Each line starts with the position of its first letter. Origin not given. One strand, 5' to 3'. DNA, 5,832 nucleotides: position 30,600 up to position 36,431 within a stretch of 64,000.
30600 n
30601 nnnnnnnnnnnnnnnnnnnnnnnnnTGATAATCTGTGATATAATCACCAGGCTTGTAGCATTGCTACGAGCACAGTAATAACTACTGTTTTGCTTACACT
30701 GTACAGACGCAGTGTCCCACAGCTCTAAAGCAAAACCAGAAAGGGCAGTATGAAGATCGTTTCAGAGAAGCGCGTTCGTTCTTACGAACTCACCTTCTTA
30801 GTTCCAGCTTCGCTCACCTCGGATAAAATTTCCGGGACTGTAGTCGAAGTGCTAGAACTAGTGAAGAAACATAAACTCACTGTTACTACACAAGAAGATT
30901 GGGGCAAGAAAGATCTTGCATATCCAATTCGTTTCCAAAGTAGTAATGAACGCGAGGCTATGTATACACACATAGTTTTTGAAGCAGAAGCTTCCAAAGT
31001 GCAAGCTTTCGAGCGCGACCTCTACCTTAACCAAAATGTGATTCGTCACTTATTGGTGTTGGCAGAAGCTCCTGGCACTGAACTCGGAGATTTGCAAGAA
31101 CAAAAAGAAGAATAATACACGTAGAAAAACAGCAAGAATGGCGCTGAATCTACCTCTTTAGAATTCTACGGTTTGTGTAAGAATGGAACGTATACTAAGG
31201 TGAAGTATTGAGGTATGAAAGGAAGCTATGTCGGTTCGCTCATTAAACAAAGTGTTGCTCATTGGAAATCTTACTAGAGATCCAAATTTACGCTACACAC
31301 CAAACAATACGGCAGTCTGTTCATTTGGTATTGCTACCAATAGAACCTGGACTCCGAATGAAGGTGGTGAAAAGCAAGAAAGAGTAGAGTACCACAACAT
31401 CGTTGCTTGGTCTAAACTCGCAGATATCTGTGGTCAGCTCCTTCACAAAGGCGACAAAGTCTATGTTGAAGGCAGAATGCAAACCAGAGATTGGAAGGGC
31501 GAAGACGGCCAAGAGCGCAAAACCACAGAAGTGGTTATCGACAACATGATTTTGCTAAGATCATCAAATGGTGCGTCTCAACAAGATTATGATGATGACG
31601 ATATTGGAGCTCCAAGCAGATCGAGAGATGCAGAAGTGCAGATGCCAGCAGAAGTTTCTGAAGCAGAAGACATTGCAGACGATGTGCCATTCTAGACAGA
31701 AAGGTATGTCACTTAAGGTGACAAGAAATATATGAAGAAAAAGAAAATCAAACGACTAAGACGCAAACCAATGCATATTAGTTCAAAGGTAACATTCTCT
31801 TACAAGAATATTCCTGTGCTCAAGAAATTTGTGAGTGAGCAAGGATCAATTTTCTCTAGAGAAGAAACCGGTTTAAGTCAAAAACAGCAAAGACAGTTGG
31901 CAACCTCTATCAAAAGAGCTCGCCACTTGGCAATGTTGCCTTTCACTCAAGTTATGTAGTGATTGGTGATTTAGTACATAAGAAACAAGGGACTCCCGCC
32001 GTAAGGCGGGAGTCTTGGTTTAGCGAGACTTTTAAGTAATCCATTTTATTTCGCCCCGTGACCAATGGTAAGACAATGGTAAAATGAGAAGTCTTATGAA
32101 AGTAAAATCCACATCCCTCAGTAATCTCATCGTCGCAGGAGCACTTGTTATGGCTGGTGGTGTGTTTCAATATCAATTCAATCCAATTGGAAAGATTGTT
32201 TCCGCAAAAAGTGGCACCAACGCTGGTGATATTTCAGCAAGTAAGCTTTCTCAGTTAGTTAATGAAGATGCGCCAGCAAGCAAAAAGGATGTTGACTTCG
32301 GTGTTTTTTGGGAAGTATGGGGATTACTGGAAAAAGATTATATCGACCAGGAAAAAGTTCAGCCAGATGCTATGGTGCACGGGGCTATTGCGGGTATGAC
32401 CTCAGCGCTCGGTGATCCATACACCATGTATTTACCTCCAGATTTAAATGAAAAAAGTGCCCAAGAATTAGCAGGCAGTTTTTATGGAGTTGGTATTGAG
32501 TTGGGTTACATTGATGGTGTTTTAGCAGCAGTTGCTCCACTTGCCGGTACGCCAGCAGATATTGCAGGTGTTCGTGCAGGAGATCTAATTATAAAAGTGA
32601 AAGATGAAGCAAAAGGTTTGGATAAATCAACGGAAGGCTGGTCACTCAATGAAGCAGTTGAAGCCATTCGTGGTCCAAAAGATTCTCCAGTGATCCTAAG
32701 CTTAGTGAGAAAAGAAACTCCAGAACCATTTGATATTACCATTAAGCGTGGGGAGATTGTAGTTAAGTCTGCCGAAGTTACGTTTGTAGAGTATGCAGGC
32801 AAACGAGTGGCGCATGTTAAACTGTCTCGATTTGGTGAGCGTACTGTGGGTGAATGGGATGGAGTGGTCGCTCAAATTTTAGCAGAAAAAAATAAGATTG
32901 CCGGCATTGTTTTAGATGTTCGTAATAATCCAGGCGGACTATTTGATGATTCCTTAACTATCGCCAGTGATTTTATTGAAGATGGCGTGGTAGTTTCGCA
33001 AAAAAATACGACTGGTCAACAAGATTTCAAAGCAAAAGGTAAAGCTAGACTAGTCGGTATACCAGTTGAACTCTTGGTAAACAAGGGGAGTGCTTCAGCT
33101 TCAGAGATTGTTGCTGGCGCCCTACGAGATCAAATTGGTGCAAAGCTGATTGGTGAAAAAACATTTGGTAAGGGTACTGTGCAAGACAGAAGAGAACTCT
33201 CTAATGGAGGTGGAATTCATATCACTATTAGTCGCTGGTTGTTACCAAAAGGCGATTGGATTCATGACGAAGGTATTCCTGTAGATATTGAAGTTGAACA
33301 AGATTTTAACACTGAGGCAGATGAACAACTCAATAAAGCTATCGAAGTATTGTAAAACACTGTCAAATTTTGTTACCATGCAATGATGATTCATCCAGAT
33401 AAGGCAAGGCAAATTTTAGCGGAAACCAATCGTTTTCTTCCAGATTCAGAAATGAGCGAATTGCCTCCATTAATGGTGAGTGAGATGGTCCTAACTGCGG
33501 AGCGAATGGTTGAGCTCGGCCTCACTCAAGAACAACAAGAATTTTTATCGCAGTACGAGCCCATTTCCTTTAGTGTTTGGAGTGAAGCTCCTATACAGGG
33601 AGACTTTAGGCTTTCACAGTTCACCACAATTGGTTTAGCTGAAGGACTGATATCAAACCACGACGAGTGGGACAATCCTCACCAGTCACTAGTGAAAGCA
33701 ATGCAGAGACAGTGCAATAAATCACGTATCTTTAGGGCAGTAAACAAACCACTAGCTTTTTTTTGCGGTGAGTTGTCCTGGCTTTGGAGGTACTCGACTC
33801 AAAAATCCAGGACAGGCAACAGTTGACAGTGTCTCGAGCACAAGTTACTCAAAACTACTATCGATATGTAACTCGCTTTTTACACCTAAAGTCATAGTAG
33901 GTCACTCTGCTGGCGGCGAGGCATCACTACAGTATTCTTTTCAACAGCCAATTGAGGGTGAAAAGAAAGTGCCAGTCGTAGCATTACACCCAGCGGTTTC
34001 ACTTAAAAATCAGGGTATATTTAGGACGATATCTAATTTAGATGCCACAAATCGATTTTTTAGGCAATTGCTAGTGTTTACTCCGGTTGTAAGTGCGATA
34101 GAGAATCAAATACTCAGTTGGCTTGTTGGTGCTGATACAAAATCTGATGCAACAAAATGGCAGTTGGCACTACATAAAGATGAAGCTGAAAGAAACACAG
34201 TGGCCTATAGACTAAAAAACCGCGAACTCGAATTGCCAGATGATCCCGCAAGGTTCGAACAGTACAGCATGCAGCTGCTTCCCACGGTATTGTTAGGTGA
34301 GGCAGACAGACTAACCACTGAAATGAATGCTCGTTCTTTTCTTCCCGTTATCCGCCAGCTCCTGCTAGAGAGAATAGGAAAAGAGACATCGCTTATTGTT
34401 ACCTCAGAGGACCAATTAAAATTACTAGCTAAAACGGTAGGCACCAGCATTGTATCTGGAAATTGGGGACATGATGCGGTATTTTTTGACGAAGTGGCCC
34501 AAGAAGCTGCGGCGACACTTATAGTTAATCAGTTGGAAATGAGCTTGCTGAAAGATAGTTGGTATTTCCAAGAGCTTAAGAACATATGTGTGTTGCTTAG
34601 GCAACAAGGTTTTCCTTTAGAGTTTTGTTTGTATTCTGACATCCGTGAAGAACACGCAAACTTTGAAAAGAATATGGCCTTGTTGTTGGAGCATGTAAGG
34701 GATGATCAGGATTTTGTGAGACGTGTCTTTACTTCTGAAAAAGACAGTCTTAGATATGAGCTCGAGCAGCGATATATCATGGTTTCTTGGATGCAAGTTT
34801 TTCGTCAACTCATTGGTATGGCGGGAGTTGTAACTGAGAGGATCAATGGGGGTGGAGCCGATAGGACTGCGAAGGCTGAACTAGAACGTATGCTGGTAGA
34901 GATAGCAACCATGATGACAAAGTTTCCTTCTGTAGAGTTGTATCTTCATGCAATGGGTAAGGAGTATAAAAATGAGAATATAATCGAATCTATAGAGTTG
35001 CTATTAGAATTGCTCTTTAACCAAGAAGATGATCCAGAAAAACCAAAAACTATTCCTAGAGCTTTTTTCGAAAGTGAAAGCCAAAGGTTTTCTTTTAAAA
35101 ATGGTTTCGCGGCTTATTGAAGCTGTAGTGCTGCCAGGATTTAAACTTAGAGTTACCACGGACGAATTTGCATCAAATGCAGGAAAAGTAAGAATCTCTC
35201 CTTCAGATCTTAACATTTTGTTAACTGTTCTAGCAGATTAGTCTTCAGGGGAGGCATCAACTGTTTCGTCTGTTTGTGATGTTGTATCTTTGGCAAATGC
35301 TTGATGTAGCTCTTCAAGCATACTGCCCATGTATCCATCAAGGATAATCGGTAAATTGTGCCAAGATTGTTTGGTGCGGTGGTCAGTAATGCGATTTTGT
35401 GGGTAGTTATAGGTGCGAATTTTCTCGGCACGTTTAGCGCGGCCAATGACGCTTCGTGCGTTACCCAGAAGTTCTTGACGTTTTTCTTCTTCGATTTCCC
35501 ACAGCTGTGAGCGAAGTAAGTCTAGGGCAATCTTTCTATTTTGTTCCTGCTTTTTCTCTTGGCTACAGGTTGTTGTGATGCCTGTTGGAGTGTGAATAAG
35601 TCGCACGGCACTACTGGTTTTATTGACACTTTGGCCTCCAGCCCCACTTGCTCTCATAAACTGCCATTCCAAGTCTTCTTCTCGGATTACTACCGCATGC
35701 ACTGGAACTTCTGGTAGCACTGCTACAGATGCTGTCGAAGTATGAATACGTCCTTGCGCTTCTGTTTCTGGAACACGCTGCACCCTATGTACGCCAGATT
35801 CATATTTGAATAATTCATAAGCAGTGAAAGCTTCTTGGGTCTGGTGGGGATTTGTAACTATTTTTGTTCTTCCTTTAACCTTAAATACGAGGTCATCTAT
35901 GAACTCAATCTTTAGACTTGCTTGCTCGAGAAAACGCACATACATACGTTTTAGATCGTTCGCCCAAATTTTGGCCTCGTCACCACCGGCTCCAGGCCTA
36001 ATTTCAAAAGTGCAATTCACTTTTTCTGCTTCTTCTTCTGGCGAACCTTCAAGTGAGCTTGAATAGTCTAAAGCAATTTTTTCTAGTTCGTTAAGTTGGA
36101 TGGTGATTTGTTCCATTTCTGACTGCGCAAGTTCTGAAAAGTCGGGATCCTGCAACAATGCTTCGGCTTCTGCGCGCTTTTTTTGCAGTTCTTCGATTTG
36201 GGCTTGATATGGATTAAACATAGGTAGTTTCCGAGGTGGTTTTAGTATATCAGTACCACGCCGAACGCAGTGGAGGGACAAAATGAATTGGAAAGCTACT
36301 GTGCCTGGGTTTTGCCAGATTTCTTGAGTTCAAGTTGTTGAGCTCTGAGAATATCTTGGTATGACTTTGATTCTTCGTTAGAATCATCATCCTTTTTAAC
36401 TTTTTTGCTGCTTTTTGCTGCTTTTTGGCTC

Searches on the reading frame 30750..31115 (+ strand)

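Call 99: search_protein_families(library=pfam, proteins=[window:30750-31115:+], max_evalue=0.0001)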
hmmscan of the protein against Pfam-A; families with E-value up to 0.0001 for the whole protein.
window:30750-31115:+ (121 aa): 1 family
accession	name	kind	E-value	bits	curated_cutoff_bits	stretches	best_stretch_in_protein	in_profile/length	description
PF01250.22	Ribosomal_S6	-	1.6e-19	70.3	27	1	12-103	2-89/90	Ribosomal protein S6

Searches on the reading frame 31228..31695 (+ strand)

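Call 99: search_protein_families(library=pfam, proteins=[window:31228-31695:+], max_evalue=0.0001)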
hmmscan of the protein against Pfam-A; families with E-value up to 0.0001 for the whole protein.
window:31228-31695:+ (155 aa): 1 family
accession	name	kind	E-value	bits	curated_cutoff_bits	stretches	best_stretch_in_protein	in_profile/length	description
PF00436.31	SSB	-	1.6e-37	128.2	26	1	6-109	1-103/104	Single-strand binding protein family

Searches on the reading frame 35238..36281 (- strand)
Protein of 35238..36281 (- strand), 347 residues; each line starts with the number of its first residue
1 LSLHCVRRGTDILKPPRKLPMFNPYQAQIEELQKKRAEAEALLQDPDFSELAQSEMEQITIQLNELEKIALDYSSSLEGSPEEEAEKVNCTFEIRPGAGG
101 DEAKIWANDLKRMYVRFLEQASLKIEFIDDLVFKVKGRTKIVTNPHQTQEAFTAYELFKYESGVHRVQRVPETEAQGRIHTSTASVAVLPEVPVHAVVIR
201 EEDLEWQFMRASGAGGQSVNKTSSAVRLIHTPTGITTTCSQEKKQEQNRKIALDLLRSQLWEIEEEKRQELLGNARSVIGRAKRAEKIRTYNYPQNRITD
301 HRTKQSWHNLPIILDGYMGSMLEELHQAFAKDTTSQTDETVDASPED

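Call 99: search_protein_families(library=pfam, proteins=[window:35238-36281:-], max_evalue=0.0001)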
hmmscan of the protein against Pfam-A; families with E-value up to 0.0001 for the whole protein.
window:35238-36281:- (347 aa): 2 families
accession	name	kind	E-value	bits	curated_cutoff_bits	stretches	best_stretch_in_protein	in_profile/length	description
PF03462.23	PCRF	-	2.8e-40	138.6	24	1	28-186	43-194/194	PCRF domain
PF00472.26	RF-1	-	1.1e-35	122.5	35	1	197-302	5-116/116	RF-1 domain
